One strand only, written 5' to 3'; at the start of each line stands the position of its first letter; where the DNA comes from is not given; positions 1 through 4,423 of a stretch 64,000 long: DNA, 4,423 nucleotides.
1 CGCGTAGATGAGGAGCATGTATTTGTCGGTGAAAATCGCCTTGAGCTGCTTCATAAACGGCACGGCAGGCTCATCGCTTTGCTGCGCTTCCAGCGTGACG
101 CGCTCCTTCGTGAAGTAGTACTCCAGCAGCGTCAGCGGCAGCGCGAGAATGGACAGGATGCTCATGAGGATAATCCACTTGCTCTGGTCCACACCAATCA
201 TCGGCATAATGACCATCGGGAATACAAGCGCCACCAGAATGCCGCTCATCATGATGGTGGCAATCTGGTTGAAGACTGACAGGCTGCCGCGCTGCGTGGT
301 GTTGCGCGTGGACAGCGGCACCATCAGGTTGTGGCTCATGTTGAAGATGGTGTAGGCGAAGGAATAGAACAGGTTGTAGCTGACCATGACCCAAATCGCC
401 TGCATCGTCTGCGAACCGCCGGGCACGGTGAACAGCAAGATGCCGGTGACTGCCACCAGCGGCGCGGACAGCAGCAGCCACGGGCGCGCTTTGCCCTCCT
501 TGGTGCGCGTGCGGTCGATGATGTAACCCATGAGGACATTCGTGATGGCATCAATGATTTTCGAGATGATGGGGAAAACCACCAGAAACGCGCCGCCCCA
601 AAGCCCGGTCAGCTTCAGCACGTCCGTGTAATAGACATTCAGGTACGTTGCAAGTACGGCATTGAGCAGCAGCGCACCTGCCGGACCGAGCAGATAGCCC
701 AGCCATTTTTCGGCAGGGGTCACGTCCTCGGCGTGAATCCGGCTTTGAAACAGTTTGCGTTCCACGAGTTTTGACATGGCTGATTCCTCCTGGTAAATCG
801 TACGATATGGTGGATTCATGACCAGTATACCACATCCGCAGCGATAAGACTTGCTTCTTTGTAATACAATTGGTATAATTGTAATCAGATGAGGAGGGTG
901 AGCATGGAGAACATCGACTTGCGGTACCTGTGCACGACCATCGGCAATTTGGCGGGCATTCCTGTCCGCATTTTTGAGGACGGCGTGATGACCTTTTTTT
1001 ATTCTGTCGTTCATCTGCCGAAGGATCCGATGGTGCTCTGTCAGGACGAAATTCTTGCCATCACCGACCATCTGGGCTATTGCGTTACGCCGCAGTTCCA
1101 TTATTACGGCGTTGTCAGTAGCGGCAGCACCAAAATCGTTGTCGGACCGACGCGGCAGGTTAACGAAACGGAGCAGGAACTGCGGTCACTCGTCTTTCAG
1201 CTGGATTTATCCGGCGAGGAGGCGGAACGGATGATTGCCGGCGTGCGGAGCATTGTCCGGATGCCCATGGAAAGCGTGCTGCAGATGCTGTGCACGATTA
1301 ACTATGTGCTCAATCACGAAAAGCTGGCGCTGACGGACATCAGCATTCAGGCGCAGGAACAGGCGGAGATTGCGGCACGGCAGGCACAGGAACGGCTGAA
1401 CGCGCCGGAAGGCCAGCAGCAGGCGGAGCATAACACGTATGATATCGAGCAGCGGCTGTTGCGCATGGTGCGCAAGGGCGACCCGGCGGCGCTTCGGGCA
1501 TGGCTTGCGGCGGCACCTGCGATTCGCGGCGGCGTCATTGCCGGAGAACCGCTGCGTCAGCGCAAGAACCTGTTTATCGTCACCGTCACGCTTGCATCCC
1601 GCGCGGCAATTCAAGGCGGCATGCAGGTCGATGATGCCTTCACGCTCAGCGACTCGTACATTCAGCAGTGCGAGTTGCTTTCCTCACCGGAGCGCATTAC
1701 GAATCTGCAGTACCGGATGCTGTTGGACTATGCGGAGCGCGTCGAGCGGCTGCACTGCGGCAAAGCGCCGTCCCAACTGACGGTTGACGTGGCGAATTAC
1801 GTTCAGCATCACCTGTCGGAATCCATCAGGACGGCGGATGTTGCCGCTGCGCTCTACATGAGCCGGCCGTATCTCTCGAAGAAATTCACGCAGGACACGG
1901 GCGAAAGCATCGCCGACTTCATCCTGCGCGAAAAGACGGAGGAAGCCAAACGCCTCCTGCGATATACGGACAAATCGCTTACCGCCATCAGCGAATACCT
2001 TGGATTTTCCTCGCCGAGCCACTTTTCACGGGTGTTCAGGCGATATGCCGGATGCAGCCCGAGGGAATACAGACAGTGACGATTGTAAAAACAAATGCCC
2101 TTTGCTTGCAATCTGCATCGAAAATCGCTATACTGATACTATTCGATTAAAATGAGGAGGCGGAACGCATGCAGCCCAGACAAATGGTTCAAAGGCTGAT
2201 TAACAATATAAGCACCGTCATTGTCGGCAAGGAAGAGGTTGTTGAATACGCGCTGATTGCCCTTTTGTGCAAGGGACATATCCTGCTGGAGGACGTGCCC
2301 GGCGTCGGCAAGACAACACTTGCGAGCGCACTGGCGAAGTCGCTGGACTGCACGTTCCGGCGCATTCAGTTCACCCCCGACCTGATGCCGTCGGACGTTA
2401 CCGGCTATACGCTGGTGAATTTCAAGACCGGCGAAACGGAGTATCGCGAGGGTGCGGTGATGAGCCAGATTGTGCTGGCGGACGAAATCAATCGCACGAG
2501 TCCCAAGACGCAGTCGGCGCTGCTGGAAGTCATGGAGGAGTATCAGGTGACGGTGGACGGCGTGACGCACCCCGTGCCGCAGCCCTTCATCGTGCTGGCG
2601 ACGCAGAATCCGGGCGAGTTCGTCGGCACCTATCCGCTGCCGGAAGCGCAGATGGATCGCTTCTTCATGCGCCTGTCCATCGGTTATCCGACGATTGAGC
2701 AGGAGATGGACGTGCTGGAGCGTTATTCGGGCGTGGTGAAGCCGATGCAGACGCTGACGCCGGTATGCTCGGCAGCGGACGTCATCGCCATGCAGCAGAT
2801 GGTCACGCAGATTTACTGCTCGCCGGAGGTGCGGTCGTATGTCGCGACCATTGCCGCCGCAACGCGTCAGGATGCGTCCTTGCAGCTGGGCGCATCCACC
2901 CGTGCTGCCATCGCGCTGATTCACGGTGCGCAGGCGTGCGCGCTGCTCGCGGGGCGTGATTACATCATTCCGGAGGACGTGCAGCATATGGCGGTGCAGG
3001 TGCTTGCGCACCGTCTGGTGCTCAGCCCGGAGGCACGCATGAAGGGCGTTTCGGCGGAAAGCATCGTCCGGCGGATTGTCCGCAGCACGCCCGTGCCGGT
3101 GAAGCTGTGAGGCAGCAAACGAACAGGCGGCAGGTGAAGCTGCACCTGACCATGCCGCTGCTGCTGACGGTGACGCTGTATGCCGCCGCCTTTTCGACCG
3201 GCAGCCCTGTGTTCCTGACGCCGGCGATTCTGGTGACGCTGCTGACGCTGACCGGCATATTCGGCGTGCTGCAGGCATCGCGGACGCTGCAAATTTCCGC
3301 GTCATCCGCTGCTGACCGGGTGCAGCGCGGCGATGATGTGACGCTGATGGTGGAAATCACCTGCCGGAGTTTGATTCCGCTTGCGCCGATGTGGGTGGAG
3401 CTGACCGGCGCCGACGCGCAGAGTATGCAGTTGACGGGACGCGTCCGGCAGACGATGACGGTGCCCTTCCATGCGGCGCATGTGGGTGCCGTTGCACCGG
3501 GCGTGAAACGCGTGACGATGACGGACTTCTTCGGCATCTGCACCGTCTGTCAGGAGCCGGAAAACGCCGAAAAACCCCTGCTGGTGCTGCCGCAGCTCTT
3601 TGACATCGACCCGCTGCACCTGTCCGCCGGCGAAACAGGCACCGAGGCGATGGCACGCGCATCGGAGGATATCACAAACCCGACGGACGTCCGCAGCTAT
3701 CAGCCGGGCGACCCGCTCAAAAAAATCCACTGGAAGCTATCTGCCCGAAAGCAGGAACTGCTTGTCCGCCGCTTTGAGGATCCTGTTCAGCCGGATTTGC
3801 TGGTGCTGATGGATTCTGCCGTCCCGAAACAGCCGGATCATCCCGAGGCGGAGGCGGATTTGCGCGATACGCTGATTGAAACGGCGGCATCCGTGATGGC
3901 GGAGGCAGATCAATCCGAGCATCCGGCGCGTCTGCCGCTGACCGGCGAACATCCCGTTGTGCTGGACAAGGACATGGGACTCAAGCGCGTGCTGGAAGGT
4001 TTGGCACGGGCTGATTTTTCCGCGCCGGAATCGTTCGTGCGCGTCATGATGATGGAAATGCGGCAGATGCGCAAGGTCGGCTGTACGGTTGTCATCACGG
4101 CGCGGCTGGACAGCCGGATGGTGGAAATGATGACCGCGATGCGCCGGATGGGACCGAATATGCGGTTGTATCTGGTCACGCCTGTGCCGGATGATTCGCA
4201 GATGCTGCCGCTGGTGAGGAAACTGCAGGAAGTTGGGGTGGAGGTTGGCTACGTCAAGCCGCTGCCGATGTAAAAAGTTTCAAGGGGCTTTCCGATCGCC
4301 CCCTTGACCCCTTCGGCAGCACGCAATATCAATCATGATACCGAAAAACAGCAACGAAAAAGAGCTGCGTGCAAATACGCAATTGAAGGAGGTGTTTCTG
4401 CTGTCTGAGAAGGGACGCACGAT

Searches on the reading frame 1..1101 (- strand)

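Call 79: search_protein_families(library=pfam, proteins=[window:1-1101:-], max_evalue=0.00001)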
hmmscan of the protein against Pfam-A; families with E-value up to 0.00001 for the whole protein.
window:1-1101:- (367 aa): 2 families
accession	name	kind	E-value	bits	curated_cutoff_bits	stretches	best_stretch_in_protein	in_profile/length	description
PF13347.12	MFS_2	-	4.6e-51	174.1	27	1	135-365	1-229/427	MFS/sugar transport protein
PF07690.21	MFS_1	-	2.1e-09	37.2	33.4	1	124-281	205-342/347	Major Facilitator Superfamily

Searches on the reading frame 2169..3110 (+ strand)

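Call 77: search_protein_families(library=pfam, proteins=[window:2169-3110:+], max_evalue=0.00001)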
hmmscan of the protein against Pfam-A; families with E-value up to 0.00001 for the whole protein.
window:2169-3110:+ (313 aa): 6 families
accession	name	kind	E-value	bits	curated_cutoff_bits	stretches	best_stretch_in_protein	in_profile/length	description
PF07726.17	AAA_3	-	2.1e-60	202.8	27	1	37-167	1-131/131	ATPase family associated with various cellular activities (AAA)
PF17863.7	AAA_lid_2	-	1.5e-24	85.9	22.7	1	231-303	2-74/74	AAA lid domain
PF07728.20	AAA_5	-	8.1e-15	55.5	22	1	38-165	2-139/139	AAA domain (dynein-related subfamily)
PF20030.5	bpMoxR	-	6.1e-11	42.2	27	1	7-190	3-185/205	MoxR domain in the MoxR-vWA-beta-propeller ternary systems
PF00004.35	AAA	-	4.3e-09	37.3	21.2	1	40-150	3-113/131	ATPase family associated with various cellular activities (AAA)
PF05496.18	RuvB_N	-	1.3e-06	28.7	27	1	36-129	34-115/159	Holliday junction DNA helicase RuvB P-loop domain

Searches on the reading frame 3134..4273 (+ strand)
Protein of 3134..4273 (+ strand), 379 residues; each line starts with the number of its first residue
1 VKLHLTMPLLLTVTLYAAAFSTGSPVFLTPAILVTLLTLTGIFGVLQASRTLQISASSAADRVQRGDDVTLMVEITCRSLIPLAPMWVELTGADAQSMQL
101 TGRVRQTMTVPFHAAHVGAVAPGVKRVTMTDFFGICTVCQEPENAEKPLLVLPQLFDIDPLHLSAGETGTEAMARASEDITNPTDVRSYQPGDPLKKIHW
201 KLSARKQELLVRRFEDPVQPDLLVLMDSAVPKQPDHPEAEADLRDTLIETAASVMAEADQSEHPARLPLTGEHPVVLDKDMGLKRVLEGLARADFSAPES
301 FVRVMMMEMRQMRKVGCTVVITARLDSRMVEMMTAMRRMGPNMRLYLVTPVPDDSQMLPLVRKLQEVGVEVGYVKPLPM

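Call 15: search_protein_families(library=pfam, proteins=[window:3134-4273:+])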
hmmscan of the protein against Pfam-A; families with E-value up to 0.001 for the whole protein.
window:3134-4273:+ (379 aa): 1 family
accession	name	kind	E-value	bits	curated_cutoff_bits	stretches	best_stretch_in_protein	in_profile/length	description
PF01882.25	DUF58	-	1.1e-11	44.8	23.4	1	185-365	1-183/216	Protein of unknown function DUF58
